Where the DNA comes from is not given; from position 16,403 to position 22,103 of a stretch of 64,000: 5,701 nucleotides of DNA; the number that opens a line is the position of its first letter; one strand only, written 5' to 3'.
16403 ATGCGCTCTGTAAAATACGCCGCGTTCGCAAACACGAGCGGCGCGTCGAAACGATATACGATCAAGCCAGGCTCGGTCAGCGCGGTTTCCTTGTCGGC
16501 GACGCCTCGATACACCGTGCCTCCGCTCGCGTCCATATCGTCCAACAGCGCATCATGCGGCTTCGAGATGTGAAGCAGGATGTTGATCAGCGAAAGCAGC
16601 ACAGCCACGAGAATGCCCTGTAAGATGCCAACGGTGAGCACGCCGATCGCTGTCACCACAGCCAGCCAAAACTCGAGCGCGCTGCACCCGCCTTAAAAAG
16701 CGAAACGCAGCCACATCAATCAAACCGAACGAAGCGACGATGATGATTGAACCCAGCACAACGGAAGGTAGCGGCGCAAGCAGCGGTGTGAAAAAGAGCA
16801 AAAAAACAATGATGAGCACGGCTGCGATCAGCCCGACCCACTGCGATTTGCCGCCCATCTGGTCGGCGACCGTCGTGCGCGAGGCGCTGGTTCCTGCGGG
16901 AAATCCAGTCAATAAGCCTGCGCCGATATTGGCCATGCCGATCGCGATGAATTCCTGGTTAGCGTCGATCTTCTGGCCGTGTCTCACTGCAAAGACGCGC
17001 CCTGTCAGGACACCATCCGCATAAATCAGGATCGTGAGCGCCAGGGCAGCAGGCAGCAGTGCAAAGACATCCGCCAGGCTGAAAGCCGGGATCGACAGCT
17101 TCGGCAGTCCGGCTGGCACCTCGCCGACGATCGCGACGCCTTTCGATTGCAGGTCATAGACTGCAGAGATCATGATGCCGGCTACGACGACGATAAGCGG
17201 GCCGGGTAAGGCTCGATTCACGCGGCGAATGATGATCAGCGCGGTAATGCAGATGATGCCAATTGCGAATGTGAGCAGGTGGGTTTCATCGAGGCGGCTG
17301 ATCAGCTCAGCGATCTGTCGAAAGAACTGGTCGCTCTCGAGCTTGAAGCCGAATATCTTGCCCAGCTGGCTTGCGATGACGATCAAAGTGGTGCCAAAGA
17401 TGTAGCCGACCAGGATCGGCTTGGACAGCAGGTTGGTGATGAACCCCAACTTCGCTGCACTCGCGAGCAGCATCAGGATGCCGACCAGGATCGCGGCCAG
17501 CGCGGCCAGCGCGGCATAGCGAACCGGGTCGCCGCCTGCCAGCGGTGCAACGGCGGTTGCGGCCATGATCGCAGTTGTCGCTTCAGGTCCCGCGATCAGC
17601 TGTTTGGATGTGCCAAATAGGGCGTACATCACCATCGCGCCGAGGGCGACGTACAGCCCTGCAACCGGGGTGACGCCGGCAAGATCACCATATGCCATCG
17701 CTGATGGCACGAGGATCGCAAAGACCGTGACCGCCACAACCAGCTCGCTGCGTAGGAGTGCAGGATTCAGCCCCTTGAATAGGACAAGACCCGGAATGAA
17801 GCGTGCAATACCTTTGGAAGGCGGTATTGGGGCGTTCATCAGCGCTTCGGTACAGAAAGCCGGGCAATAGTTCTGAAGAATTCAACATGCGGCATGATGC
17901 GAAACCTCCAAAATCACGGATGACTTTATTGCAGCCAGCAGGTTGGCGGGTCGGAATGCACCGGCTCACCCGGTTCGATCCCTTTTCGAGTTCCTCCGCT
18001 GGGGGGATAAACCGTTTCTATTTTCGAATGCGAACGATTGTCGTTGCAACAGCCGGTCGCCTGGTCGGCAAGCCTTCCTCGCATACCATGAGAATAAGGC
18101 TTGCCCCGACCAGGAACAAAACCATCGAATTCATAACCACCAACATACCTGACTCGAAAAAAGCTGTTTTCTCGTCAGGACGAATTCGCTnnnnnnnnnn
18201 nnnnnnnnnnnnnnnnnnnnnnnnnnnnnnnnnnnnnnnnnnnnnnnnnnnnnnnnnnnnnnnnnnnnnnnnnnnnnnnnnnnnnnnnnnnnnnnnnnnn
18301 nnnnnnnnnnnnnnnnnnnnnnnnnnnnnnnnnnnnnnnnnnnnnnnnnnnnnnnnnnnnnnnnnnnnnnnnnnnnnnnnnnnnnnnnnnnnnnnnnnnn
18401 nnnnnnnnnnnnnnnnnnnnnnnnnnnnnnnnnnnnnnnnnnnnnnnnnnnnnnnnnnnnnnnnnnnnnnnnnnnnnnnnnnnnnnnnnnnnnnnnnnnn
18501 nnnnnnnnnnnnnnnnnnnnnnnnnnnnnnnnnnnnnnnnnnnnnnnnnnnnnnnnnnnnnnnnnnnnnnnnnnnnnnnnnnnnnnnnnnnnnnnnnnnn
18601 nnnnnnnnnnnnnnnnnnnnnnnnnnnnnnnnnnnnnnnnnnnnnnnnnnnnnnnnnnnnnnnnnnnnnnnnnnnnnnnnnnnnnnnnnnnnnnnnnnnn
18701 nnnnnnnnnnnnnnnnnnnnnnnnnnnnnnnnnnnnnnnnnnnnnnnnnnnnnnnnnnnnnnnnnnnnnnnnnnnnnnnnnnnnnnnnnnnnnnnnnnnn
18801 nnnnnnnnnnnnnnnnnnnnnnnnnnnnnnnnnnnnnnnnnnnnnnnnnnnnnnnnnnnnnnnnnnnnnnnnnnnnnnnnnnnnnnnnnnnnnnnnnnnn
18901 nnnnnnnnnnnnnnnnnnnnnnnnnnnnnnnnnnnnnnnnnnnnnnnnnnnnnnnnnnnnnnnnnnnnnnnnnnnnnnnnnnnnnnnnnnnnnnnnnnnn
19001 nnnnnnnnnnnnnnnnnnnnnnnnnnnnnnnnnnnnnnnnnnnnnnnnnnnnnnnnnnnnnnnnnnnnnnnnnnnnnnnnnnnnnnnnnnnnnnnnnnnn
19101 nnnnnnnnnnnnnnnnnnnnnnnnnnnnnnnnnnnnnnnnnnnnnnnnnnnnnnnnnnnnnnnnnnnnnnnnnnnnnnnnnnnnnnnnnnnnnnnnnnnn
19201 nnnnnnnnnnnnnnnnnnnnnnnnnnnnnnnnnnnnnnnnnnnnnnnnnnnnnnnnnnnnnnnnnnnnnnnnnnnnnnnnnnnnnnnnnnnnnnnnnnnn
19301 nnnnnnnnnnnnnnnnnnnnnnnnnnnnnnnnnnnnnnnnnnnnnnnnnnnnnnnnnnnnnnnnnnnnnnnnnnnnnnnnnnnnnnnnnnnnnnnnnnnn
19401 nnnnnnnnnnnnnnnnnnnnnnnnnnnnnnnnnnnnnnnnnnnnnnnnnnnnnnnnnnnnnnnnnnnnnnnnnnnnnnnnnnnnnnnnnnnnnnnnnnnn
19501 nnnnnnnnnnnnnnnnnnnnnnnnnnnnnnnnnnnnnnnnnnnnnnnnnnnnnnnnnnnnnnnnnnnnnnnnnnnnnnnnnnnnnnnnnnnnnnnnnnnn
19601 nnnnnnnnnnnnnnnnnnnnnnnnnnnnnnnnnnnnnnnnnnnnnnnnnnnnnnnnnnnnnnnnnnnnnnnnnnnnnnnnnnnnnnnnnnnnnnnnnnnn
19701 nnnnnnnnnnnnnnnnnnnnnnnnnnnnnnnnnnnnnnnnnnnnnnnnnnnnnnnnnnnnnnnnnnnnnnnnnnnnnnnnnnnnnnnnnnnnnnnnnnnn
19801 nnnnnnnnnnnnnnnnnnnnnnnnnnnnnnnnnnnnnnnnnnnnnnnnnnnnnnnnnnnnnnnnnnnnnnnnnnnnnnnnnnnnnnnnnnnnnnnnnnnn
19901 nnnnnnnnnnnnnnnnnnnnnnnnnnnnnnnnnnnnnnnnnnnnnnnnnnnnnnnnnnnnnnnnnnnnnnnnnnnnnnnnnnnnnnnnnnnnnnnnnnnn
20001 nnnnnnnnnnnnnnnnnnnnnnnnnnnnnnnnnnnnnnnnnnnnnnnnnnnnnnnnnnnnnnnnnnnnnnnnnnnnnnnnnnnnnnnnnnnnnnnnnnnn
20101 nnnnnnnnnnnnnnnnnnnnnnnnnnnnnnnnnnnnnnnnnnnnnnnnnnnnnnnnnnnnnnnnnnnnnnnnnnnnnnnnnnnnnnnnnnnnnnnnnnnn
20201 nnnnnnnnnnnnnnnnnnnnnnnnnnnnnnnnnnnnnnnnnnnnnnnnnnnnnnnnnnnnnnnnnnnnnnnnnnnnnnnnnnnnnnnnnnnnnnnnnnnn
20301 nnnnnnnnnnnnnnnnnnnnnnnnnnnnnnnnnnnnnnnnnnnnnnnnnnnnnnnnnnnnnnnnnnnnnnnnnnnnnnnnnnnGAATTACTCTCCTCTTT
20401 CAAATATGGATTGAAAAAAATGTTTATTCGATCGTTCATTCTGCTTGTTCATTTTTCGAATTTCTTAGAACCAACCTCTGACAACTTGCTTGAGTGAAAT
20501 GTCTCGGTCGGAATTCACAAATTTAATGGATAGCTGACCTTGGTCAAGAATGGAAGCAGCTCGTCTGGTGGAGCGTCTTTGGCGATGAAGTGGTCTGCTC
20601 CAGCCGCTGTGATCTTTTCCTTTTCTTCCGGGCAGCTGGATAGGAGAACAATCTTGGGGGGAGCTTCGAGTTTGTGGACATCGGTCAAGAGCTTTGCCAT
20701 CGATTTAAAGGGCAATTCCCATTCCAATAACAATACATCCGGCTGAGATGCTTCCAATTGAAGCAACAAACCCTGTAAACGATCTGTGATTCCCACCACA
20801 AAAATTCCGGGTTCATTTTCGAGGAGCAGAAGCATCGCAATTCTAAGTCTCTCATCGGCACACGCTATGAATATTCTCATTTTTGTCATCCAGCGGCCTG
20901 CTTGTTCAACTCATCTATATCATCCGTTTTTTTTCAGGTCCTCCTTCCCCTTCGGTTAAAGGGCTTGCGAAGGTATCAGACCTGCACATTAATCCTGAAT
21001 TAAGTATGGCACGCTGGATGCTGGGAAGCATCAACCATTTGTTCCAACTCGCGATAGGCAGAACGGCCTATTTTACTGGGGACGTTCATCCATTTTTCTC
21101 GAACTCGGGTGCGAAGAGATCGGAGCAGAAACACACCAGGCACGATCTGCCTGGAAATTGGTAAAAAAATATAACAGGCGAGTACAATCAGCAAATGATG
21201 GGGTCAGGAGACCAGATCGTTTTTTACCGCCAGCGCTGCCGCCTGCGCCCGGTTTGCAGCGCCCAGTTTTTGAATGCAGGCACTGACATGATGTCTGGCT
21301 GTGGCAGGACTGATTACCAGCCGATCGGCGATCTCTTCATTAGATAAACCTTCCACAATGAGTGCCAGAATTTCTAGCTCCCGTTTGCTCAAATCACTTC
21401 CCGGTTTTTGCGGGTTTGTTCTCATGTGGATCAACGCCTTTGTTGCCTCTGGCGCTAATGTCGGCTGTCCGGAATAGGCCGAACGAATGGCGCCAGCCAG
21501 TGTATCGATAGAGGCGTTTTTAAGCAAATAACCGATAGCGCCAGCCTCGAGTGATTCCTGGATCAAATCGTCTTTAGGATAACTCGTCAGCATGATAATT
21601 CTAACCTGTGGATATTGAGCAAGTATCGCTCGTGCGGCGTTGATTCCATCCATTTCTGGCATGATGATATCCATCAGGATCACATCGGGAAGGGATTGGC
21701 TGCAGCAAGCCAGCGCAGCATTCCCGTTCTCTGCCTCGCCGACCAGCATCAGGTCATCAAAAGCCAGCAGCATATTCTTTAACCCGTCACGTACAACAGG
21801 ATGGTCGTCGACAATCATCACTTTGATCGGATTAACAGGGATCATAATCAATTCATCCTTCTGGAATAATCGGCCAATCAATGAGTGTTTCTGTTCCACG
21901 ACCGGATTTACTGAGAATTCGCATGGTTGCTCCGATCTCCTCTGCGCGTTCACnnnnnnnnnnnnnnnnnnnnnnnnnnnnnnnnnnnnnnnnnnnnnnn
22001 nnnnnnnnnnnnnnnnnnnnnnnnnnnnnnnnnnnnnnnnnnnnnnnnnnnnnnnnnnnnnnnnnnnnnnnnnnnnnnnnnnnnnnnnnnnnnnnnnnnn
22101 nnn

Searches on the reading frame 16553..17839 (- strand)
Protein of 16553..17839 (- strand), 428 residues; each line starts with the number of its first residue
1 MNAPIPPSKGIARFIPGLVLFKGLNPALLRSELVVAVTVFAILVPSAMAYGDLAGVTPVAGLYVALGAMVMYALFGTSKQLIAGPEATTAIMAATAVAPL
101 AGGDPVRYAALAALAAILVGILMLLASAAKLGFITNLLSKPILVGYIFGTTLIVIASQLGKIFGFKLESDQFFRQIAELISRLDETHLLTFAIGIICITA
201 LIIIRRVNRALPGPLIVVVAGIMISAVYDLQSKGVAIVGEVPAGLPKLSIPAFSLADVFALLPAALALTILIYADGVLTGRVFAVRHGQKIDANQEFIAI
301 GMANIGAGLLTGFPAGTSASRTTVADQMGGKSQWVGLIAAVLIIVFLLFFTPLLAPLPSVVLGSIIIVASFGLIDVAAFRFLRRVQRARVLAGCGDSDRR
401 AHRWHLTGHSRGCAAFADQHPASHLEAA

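Call 42: search_protein_families(library=pfam, proteins=[window:16553-17839:-], max_evalue=0.001)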
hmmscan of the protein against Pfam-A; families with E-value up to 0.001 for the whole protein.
window:16553-17839:- (428 aa): 2 families
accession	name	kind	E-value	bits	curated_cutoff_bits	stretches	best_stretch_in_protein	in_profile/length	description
PF00916.26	Sulfate_transp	-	1.6e-89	300.8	23.2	1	29-388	1-372/380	Sulfate permease family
PF00860.26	Xan_ur_permease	-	1.2e-08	34.5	27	1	36-386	13-363/389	Permease family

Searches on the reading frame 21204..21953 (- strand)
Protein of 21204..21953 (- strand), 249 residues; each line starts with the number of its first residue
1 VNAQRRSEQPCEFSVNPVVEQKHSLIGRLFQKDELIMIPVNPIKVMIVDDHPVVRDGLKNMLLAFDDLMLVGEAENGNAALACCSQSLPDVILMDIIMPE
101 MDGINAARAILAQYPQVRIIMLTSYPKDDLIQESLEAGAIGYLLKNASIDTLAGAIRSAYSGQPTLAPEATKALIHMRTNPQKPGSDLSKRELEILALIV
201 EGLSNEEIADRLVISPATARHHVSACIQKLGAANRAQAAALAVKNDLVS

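Call 42: search_protein_families(library=pfam, proteins=[window:21204-21953:-], max_evalue=0.001)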
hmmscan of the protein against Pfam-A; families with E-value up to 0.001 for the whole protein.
window:21204-21953:- (249 aa): 4 families
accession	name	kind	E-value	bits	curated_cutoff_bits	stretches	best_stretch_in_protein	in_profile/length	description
PF00072.30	Response_reg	-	4.1e-27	95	30.2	1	45-156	1-110/111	Response regulator receiver domain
PF00196.25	GerE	-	2.5e-17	62.7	23.5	1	187-242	2-57/57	Bacterial regulatory proteins, luxR family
PF08281.18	Sigma70_r4_2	-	3.3e-05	23.9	25.7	1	188-224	11-48/54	Sigma-70, region 4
PF13412.12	HTH_24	-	0.00042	20.3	21.9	1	189-228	2-43/48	Winged helix-turn-helix DNA-binding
